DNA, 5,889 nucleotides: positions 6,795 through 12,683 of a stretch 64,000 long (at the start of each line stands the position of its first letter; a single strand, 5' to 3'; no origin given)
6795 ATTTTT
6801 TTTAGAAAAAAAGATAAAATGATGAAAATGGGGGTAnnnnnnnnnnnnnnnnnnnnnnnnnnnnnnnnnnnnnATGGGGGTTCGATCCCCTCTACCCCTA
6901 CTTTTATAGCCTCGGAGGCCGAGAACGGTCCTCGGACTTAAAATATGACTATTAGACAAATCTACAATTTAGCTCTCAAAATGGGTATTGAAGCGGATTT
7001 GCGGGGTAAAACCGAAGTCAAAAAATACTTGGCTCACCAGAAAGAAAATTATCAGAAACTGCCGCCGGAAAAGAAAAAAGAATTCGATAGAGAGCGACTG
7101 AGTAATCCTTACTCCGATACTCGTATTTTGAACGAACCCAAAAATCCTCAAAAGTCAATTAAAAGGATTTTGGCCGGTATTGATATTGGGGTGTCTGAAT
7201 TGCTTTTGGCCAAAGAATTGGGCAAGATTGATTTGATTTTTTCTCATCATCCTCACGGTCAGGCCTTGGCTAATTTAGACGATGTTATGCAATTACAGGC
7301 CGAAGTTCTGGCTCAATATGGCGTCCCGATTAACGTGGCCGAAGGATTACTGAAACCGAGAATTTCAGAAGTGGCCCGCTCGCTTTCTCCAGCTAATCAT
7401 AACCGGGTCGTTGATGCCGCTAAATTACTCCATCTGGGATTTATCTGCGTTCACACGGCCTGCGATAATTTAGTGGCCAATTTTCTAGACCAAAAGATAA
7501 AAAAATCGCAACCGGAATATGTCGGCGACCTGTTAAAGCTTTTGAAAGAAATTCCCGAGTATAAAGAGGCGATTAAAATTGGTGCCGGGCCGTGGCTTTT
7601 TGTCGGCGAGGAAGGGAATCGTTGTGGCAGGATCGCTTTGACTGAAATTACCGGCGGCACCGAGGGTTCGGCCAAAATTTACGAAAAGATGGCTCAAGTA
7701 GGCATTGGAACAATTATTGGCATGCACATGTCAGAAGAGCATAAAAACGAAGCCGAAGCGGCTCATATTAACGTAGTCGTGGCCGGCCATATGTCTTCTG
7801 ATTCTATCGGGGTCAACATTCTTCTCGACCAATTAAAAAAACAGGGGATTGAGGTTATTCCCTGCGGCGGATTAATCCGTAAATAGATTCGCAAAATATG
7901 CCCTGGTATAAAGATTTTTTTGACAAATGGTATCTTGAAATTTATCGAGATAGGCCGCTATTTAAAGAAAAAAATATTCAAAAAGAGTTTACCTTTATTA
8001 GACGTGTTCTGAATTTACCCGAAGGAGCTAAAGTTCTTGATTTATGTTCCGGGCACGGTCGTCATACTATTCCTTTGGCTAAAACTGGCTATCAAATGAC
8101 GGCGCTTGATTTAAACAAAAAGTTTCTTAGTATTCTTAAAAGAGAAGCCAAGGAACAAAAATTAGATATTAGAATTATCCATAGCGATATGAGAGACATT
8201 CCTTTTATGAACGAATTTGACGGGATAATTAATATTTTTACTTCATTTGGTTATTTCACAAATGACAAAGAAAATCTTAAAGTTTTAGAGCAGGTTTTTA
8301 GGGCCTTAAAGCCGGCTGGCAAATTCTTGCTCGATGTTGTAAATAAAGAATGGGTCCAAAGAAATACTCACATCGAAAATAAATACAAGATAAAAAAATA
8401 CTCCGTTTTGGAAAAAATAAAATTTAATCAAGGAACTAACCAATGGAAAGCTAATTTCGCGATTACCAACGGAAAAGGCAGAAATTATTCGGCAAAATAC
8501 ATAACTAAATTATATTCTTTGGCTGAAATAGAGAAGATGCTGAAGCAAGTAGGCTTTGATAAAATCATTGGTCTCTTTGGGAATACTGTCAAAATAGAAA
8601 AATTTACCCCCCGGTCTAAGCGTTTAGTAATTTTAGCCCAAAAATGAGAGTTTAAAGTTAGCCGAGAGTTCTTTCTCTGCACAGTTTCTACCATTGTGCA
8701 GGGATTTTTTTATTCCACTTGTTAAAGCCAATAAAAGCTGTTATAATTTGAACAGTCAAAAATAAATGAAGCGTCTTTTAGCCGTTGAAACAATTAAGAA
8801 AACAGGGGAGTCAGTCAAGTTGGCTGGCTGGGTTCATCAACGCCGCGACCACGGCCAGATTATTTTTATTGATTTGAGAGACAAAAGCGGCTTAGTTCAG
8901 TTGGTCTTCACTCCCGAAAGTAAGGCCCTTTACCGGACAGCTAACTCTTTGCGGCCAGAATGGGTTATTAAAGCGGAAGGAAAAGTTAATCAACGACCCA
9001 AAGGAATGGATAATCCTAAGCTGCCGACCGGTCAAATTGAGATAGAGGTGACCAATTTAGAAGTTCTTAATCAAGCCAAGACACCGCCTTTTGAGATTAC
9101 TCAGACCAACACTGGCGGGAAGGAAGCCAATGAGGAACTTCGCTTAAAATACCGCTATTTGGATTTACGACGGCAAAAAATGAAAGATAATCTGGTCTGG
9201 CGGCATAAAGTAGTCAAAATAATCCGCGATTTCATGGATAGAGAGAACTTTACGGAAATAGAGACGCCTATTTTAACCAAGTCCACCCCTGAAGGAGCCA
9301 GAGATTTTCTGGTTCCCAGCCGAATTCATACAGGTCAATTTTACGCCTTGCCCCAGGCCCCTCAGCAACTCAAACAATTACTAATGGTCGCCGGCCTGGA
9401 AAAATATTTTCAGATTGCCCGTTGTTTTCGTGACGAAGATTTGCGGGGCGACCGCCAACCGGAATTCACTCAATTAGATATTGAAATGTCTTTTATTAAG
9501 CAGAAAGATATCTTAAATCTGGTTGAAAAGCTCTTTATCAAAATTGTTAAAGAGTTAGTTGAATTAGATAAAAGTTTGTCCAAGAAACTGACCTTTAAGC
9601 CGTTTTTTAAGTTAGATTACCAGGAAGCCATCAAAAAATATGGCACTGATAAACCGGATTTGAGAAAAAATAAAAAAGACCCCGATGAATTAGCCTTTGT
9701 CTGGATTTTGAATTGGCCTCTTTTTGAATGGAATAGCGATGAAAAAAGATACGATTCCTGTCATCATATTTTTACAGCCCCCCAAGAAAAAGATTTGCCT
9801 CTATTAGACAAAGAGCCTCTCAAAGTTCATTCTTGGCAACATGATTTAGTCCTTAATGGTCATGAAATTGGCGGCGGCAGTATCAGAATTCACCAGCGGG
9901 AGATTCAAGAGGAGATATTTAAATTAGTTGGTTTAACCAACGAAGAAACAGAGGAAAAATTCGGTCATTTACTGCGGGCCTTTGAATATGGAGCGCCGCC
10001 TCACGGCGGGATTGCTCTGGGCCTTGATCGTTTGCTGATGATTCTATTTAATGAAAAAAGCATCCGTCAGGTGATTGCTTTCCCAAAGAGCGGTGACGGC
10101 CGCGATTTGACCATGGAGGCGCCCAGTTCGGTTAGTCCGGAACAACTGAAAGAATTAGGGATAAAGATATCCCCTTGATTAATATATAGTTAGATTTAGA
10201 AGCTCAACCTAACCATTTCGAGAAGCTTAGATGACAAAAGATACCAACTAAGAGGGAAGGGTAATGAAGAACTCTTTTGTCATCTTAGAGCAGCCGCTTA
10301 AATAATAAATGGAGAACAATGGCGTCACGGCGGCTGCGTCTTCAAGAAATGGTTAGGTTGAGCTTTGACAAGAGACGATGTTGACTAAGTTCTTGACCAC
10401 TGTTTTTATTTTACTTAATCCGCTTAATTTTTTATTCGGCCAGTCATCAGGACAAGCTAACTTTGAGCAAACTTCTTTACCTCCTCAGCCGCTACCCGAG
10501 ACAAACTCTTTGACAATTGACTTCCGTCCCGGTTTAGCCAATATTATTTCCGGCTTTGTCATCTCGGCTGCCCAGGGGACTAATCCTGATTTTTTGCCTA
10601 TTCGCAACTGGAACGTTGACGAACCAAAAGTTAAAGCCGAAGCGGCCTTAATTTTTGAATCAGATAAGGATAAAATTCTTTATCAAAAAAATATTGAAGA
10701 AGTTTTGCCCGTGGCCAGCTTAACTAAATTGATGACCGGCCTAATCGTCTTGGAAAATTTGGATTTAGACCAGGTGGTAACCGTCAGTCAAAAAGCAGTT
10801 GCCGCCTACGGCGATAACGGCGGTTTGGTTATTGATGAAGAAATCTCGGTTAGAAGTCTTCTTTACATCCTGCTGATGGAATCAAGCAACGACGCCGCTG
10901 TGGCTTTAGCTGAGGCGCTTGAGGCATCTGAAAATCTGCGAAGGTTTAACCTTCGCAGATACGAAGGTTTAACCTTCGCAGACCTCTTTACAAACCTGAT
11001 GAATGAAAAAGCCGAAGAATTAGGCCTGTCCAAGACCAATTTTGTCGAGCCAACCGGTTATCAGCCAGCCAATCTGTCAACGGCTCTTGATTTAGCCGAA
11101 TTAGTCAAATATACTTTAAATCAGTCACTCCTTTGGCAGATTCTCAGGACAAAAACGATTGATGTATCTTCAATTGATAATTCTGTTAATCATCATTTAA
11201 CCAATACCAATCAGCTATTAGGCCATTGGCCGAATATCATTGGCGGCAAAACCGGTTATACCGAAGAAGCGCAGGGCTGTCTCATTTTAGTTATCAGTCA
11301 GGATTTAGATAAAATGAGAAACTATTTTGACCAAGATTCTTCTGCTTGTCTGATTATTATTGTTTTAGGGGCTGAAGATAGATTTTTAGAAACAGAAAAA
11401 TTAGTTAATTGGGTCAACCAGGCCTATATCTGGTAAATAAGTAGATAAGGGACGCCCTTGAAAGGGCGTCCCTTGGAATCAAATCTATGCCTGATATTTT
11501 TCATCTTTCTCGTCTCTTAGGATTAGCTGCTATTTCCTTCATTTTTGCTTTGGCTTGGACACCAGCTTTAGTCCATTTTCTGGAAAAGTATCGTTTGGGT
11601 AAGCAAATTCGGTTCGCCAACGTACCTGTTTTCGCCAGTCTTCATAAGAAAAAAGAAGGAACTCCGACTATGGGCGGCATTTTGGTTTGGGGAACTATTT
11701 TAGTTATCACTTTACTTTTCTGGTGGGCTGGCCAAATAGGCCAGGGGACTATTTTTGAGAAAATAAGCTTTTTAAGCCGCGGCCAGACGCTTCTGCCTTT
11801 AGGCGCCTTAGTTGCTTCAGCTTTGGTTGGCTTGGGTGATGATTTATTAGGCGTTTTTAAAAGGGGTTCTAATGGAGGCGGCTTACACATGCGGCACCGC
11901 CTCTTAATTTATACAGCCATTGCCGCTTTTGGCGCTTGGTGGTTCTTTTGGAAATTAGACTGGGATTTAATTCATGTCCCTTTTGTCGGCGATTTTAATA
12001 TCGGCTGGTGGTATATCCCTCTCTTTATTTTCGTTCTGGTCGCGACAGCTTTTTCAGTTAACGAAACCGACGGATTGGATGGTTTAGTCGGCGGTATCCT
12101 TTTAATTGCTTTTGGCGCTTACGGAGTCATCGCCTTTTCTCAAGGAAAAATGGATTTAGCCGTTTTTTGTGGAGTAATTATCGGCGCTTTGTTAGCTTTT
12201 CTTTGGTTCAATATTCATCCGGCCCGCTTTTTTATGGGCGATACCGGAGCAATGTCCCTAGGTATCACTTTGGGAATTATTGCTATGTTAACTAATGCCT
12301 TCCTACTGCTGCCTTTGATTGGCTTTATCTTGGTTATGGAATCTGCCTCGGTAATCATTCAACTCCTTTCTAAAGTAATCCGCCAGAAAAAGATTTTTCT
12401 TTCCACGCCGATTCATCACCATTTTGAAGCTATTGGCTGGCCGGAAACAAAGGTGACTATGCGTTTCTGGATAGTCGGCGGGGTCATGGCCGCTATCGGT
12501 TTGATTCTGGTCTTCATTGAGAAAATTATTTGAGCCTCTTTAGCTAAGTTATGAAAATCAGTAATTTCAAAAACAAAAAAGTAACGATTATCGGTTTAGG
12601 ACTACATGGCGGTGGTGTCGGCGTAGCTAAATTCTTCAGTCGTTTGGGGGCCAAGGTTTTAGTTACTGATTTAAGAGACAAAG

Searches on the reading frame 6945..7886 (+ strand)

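Call 103: search_protein_families(library=pfam, proteins=[window:6945-7886:+], max_evalue=0.00001)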
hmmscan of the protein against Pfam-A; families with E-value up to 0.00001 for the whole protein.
window:6945-7886:+ (313 aa): 1 family
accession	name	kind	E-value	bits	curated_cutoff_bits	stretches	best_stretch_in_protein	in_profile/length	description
PF01784.24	DUF34_NIF3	-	4.1e-07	30.3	23.4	0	207-300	148-238/256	Duf34/NIF3 (NGG1p interacting factor 3)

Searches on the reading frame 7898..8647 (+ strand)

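Call 59: search_protein_families(library=pfam, proteins=[window:7898-8647:+], max_evalue=0.001)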
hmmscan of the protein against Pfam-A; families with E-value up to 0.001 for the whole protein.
window:7898-8647:+ (249 aa): 11 families
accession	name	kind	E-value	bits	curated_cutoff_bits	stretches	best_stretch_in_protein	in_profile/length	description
PF13649.12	Methyltransf_25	-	1.3e-18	67.9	27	1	46-141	1-97/97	Methyltransferase domain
PF08241.18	Methyltransf_11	-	8.3e-14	52.4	21.2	1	47-144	1-94/95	Methyltransferase domain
PF01209.24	Ubie_methyltran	-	6.8e-13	48.9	20.1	1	26-145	33-151/233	ubiE/COQ5 methyltransferase family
PF13847.12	Methyltransf_31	-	1.8e-12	47.6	27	1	42-169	3-130/145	Methyltransferase domain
PF13489.12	Methyltransf_23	-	7e-11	42.6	27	1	33-221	12-160/164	Methyltransferase domain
PF03848.20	TehB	-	4.7e-08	33.1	20.4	1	39-141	27-128/193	Tellurite resistance protein TehB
PF00398.26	RrnaAD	-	8.1e-08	32.1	24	1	36-177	24-163/263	Ribosomal RNA adenine dimethylase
PF08242.18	Methyltransf_12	-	3.8e-06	28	30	1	47-143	1-98/98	Methyltransferase domain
PF05175.20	MTS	-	5.4e-06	26.6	23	1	21-150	10-142/170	Methyltransferase small domain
PF02475.24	TRM5-TYW2_MTfase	-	0.00012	22.5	28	1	41-111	35-109/164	TRM5/TYW2 methyltransferase domain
PF01728.25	FtsJ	-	0.00088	19.7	24.1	0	16-151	1-132/181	FtsJ-like methyltransferase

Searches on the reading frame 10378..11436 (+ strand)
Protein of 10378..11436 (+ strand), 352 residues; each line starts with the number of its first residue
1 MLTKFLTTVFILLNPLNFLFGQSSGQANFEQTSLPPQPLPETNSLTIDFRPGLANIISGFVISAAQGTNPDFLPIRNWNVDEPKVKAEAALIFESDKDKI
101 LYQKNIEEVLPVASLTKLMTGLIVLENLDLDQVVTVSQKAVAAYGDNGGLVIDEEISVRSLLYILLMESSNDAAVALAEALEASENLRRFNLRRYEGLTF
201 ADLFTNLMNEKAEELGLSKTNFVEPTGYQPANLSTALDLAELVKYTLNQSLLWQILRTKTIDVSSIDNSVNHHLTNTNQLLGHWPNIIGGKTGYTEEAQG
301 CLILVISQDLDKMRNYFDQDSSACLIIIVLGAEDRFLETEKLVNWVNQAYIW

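Call 103: search_protein_families(library=pfam, proteins=[window:10378-11436:+], max_evalue=0.00001)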
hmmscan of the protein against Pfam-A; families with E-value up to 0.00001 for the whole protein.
window:10378-11436:+ (352 aa): 2 families
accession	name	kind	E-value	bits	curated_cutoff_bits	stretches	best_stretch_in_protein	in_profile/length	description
PF00768.25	Peptidase_S11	-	1.7e-43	149.3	27.6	2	80-185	5-119/239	D-alanyl-D-alanine carboxypeptidase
PF13354.11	Beta-lactamase2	-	2.5e-06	27.4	22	1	102-248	13-148/214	Beta-lactamase enzyme family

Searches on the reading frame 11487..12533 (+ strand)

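Call 103: search_protein_families(library=pfam, proteins=[window:11487-12533:+], max_evalue=0.00001)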
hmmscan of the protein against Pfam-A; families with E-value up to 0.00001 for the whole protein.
window:11487-12533:+ (348 aa): 1 family
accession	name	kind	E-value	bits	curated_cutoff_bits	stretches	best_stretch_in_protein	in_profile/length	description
PF00953.26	Glycos_transf_4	-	5.9e-31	108.1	27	1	105-268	5-158/160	Glycosyl transferase family 4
